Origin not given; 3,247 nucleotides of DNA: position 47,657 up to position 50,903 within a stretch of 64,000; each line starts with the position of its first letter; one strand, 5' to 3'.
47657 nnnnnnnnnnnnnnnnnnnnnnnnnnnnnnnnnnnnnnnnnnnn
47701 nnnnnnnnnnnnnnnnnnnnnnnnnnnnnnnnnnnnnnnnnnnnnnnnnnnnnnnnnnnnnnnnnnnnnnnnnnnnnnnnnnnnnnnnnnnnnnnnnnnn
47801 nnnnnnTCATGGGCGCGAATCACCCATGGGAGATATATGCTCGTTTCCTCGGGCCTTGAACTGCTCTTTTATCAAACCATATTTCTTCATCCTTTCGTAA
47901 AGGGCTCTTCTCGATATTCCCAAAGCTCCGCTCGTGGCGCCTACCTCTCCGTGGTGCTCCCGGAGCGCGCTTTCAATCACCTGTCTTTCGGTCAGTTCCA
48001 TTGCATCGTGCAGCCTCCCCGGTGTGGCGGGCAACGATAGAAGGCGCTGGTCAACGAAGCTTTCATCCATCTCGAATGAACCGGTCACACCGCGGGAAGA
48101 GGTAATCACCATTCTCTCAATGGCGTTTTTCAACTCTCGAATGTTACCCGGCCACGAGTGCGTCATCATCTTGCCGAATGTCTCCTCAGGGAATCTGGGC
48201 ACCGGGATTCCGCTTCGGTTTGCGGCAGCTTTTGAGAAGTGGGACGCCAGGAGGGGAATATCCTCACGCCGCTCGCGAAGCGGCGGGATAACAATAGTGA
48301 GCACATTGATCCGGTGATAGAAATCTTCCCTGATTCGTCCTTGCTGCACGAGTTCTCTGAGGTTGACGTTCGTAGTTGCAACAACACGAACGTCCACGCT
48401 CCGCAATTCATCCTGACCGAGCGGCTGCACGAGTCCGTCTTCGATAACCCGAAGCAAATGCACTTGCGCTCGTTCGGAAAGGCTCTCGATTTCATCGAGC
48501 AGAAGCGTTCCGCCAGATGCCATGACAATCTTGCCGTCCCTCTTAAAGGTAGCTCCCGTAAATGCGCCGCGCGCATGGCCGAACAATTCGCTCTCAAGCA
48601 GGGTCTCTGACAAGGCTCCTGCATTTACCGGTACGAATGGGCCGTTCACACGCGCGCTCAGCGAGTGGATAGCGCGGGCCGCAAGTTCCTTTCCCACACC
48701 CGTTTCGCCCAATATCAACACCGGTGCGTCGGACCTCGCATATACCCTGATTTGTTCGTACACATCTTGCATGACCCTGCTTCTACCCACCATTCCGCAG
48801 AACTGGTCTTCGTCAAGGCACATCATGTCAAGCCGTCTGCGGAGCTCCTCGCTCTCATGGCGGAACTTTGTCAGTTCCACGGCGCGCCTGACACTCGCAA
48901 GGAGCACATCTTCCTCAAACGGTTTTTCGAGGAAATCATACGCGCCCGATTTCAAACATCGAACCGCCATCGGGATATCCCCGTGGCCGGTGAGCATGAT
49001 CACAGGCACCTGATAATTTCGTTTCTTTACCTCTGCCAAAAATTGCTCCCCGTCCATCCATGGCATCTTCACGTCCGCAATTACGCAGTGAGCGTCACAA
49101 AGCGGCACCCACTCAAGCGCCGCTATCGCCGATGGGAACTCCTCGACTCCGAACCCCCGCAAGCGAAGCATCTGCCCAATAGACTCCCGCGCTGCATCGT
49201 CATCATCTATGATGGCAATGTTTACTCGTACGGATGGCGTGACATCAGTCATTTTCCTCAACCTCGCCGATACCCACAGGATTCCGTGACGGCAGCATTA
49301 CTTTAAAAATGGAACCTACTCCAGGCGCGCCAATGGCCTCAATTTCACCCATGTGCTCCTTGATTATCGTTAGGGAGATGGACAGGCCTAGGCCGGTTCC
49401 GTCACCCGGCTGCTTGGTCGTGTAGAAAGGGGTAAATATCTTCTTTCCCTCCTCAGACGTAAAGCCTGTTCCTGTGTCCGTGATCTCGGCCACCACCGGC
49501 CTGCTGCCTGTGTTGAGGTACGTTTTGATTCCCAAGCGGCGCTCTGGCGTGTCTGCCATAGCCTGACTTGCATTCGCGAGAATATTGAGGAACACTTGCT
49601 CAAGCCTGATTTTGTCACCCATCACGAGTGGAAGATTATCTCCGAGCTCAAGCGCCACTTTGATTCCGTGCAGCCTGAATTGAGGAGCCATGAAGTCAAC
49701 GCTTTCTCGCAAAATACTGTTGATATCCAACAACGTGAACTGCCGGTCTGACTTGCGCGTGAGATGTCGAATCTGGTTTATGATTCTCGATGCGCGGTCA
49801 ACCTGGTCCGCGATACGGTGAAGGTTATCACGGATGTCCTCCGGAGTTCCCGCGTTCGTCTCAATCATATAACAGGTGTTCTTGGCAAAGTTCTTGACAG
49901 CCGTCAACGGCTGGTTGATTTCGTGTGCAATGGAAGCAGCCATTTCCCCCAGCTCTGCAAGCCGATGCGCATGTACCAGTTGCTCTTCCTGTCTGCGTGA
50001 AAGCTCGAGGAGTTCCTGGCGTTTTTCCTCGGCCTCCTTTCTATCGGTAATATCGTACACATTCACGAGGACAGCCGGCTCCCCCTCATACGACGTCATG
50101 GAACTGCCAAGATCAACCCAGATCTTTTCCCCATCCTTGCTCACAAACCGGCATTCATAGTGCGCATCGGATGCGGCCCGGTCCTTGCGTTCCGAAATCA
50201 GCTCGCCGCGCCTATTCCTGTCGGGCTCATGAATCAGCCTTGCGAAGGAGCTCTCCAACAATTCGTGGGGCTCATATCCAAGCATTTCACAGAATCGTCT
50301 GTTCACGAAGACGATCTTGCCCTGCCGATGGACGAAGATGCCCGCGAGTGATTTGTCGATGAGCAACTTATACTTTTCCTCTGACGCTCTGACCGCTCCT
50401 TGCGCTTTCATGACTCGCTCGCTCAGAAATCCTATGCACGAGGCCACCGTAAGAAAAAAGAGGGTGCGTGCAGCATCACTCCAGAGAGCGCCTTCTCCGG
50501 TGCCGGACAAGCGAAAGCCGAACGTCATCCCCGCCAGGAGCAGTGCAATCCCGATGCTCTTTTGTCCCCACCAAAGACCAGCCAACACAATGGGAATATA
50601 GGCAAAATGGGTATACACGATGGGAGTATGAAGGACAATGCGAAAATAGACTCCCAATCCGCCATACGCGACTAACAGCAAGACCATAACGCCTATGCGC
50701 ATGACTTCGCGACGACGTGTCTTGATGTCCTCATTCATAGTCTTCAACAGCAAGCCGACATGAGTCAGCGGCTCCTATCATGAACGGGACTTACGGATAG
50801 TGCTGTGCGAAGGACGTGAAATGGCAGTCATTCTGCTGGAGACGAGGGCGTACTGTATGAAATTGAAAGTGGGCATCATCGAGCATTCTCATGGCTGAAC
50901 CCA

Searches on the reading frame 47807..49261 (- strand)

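Call 8: search_protein_families(library=pfam, proteins=[window:47807-49261:-], max_evalue=0.001)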
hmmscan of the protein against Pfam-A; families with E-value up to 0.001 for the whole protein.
window:47807-49261:- (484 aa): 9 families
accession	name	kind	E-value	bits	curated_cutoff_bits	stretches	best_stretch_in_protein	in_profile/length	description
PF00158.32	Sigma54_activat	-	1.2e-61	207.7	20.2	1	157-323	1-167/168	Sigma-54 interaction domain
PF00072.30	Response_reg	-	1.3e-28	99.9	30.2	1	15-124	1-110/111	Response regulator receiver domain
PF25601.1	AAA_lid_14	-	1.8e-20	72.9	27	1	329-393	1-65/87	AAA+ ATPase lid domain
PF14532.12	Sigma54_activ_2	-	3.2e-20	73.2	25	1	158-328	1-138/138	Sigma-54 interaction domain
PF02954.25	HTH_8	-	8.6e-11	41.8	22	1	421-461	2-42/42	Bacterial regulatory protein, Fis family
PF07728.20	AAA_5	-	1.8e-09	38.1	22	1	180-301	1-125/139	AAA domain (dynein-related subfamily)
PF07724.20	AAA_2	-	5.6e-08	33.4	27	1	181-310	6-136/166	AAA domain (Cdc48 subfamily)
PF00004.35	AAA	-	0.00018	22.4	21.2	1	181-299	1-110/131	ATPase family associated with various cellular activities (AAA)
PF18024.7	HTH_50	-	0.0003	20.8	27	0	417-463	4-49/50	Helix-turn-helix domain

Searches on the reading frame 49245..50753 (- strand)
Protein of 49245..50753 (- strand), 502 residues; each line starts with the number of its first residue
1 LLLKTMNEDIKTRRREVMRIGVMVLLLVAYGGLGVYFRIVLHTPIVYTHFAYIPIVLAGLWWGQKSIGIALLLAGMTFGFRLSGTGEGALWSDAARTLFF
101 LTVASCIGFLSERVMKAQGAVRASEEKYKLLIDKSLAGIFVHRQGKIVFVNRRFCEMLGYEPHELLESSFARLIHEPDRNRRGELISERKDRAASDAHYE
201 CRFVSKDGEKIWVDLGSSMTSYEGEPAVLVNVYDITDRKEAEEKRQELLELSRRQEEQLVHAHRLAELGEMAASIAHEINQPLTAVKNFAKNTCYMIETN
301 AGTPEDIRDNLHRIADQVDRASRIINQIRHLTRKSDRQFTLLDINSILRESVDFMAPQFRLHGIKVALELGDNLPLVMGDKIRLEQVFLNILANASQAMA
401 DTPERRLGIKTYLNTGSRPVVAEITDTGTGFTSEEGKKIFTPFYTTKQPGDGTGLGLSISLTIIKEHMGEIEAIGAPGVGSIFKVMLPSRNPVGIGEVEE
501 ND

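Call 8: search_protein_families(library=pfam, proteins=[window:49245-50753:-], max_evalue=0.001)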
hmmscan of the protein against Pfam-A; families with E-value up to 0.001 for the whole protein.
window:49245-50753:- (502 aa): 7 families
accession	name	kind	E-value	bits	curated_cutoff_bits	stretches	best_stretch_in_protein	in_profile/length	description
PF02518.31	HATPase_c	-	2e-18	67.3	26.4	1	379-490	1-110/111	Histidine kinase-, DNA gyrase B-, and HSP90-like ATPase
PF00989.32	PAS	-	3.8e-13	49.9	22.6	1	127-233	2-111/113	PAS fold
PF00512.31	HisKA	-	7.7e-13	48.7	26.9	1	268-334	2-63/66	His Kinase A (phospho-acceptor) domain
PF13426.13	PAS_9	-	1.8e-12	47.8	27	1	138-237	3-103/103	PAS domain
PF08447.18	PAS_3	-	1.7e-11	44.7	25.6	1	147-227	1-83/89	PAS fold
PF13188.13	PAS_8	-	6.9e-10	38.9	21.8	1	126-185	1-57/65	PAS domain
PF08448.16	PAS_4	-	3.3e-05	24.5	23.1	1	140-240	10-110/110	PAS fold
